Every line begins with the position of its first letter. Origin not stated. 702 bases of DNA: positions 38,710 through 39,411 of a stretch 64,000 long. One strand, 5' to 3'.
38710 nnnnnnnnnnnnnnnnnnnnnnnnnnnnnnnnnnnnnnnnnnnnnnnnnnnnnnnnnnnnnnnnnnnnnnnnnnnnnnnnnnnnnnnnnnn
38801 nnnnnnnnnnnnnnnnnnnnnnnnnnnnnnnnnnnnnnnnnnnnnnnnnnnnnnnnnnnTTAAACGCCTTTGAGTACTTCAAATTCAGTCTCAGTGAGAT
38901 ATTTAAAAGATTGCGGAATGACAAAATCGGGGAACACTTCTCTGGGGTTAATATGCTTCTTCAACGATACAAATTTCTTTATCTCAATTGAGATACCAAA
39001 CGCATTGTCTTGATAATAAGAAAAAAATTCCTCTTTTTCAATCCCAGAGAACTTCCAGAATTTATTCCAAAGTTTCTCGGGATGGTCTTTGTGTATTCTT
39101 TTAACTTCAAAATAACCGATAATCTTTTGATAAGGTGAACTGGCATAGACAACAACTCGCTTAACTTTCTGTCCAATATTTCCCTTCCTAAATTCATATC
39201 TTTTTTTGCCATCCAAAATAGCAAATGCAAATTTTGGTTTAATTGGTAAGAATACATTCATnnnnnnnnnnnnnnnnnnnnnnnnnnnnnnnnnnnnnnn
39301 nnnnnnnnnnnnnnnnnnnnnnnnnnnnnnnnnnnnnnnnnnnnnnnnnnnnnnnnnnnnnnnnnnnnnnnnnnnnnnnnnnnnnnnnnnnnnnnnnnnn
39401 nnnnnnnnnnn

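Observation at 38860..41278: ASCH + PIN-GNAT-(PUA-like) fusion + P-loop kinase: a candidate uncharacterised RNA-targeting defense or toxin module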

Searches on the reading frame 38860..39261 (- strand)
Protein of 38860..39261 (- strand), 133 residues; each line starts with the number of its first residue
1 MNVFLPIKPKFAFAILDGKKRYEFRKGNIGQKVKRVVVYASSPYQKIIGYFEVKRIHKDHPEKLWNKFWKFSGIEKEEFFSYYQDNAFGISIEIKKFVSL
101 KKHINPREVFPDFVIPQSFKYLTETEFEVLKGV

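Call 3: search_protein_families(library=pfam, proteins=[window:38860-39261:-], max_evalue=0.1)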
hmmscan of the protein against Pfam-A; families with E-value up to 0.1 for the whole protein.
window:38860-39261:- (133 aa): 2 families
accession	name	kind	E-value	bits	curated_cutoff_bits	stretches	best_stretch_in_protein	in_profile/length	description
PF04266.20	ASCH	-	6e-05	24.1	21.2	1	7-71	3-67/103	ASCH domain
PF04033.18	DUF365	-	0.06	14.2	25.9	0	35-89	2-57/96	Domain of unknown function (DUF365)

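Call 4: search_protein_families(library=padloc, proteins=[window:38860-39261:-], max_evalue=0.1)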
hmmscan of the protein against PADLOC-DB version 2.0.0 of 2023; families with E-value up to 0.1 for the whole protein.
window:38860-39261:- (133 aa): 3 families
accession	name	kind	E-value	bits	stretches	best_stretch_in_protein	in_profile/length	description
PDLC04424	PDC-M11B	-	7.8e-48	160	1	1-129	8-136/142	-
PDLC04425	PDC-M11B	-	4.2e-45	151.5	1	1-126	1-126/132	-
PDLC04423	PDC-M11B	-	1.3e-20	72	1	7-123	3-119/164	-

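Call 7: search_protein_families(library=ncbifam, proteins=[window:38860-39261:-], max_evalue=0.01)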
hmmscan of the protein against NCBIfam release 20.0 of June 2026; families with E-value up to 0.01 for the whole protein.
window:38860-39261:- (133 aa): 1 family
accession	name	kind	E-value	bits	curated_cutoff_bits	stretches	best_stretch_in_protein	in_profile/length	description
NF008917.0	PRK12279.1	equivalog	4e-09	36.2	526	1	7-87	195-276/311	50S ribosomal protein L22/unknown domain fusion protein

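Call 46: search_solved_structures(query=window:38860-39261:-, max_evalue=10, show_alignments=3)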
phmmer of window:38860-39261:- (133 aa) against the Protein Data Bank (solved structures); distinct sequences matched with E-value up to 10: 6.
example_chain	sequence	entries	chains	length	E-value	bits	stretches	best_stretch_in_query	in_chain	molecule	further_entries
5gus_A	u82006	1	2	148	1.4e-08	38.3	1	5-129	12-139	Helix-turn-helix domain-containing protein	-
5guq_A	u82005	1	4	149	1.5e-08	38.3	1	5-129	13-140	Helix-turn-helix domain-containing protein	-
5y6c_A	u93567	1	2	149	3.7e-08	37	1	5-128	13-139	Helix-turn-helix domain-containing protein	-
5y6b_A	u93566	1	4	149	5.4e-08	36.4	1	5-129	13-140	Helix-turn-helix domain-containing protein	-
1cjm_A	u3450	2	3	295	0.19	15.2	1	29-84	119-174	PROTEIN (ARYL SULFOTRANSFERASE) | Monoamine-sulfating phenol sulfotransferase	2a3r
5dx9_A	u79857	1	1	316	0.64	13.5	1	75-119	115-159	trehalose-6-phosphate phosphatase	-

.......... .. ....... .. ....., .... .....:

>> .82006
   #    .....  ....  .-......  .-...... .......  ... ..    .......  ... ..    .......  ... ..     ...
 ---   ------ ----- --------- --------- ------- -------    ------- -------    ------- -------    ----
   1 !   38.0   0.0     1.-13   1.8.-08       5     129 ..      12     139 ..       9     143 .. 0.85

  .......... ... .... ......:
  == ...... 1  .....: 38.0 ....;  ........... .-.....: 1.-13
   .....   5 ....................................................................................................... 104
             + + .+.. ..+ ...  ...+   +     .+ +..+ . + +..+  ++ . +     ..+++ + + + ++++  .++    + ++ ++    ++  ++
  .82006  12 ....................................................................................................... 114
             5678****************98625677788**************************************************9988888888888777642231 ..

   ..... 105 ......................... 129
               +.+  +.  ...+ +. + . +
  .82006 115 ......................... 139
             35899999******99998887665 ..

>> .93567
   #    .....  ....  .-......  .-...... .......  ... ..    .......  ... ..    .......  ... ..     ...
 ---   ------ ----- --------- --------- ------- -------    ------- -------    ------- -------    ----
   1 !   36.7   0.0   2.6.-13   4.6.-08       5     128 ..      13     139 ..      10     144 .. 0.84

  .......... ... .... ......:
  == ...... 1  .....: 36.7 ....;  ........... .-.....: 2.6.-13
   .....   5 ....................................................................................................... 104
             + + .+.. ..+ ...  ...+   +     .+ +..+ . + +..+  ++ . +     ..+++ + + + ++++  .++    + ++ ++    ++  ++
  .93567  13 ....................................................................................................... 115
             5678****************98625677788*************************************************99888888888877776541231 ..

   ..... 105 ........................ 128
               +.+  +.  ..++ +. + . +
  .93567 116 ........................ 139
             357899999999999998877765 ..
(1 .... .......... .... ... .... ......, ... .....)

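Call 77: list_cluster_members(proteins=[P0001, window:38860-39261:-, window:40751-41278:-])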
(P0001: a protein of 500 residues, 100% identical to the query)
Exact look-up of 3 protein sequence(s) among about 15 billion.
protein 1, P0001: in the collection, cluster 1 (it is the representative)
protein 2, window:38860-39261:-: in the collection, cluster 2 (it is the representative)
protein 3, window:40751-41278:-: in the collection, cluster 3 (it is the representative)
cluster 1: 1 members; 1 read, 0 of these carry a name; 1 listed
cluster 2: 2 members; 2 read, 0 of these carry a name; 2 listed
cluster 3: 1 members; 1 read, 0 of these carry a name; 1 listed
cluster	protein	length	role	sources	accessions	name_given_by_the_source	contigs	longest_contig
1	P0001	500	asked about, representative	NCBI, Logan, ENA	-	-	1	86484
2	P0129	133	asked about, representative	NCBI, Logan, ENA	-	-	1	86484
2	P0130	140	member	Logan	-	-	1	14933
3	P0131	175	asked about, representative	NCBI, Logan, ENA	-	-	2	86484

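Call 88: search_protein_families(library=phrogs, proteins=[window:38860-39261:-], max_evalue=0.001)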
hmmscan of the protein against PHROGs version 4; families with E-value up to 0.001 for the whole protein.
window:38860-39261:- (133 aa): 2 families
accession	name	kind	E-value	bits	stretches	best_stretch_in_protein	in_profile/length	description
phrog_3136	-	unknown function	3.4e-38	131.7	1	1-128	3-131/134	-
phrog_11553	-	unknown function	7.4e-13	49.4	1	3-122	138-261/278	-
